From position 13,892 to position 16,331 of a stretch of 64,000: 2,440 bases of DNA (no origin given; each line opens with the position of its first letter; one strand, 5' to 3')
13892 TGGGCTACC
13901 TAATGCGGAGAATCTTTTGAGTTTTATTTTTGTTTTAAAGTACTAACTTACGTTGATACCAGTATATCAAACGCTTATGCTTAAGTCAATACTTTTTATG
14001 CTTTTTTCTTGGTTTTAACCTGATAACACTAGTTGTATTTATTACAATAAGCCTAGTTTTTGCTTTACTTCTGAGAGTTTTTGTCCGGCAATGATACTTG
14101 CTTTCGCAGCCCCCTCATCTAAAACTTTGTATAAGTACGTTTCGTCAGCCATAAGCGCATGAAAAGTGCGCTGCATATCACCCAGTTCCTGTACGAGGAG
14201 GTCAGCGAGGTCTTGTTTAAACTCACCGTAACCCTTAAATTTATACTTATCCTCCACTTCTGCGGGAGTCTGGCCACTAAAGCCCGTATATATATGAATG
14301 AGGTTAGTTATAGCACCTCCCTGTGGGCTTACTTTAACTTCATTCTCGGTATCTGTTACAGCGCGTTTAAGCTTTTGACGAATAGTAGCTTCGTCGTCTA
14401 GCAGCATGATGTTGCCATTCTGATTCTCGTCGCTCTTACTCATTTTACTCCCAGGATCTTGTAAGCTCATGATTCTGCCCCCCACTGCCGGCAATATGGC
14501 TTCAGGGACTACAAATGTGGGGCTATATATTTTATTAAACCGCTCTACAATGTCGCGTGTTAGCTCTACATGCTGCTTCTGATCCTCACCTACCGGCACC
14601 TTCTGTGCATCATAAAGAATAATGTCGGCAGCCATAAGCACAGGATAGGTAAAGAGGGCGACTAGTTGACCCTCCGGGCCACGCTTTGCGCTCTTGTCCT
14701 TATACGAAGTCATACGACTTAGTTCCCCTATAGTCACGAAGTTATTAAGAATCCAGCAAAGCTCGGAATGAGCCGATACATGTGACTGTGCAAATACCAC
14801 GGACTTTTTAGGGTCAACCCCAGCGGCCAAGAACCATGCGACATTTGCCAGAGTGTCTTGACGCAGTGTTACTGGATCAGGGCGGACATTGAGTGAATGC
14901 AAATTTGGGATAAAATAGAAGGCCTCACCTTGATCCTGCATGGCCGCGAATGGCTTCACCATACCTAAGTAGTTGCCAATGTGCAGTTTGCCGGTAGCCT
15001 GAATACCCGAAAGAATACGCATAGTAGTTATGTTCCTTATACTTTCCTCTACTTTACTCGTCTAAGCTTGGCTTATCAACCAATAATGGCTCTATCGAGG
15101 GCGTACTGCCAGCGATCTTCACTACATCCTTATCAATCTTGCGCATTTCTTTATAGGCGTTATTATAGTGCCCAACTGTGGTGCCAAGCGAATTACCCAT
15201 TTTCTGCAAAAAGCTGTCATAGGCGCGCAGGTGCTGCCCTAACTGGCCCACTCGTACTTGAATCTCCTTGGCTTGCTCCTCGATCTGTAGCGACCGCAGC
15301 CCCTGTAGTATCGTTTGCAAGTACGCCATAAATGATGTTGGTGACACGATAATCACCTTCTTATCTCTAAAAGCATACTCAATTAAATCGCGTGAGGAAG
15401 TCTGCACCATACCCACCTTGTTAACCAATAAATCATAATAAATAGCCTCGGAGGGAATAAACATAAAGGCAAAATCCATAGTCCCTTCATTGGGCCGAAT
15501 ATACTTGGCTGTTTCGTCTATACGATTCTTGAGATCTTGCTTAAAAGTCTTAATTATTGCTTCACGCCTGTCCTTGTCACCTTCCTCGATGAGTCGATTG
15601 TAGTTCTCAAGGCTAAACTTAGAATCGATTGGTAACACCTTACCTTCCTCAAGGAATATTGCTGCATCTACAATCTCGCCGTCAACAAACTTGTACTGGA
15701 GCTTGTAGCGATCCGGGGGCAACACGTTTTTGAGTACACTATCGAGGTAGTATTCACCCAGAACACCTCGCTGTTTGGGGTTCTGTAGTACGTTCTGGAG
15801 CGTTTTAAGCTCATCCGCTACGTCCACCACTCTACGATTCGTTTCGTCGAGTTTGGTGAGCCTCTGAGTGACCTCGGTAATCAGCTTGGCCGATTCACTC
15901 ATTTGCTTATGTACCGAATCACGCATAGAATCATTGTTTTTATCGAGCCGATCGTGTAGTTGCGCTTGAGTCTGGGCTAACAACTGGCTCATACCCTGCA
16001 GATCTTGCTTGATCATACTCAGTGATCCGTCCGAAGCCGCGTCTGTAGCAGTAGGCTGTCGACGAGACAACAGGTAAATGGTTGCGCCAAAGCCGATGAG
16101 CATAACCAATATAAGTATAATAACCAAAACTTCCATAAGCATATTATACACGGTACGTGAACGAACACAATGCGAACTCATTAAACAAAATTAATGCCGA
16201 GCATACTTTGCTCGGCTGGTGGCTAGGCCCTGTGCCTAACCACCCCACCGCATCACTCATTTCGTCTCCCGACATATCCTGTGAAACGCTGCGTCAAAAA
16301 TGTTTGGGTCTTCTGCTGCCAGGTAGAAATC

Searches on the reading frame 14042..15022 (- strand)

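Call 90: search_protein_families(library=pfam, proteins=[window:14042-15022:-], max_evalue=0.001)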
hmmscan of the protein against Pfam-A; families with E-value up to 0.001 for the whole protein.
window:14042-15022:- (326 aa): 1 family
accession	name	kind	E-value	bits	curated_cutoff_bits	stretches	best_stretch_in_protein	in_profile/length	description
PF00579.31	tRNA-synt_1b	-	3.3e-66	224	21.1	1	1-277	6-288/292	tRNA synthetases class I (W and Y)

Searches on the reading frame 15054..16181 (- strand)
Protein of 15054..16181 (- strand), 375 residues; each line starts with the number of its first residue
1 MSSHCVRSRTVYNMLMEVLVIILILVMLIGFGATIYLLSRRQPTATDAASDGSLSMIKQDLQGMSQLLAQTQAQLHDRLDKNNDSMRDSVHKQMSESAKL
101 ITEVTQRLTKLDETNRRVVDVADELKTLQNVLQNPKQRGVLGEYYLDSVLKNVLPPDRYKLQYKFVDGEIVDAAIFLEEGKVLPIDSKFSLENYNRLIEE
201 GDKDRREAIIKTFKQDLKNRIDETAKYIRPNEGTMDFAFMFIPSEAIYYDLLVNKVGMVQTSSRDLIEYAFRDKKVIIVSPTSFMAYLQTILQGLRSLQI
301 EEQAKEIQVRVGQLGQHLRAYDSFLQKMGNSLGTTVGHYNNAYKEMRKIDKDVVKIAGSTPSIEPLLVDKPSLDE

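Call 90: search_protein_families(library=pfam, proteins=[window:15054-16181:-], max_evalue=0.001)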
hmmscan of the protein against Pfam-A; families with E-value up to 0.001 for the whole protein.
window:15054-16181:- (375 aa): 1 family
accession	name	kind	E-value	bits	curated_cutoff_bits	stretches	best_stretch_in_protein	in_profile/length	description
PF02646.22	RmuC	-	8.4e-58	196.2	26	1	74-351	5-272/291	RmuC family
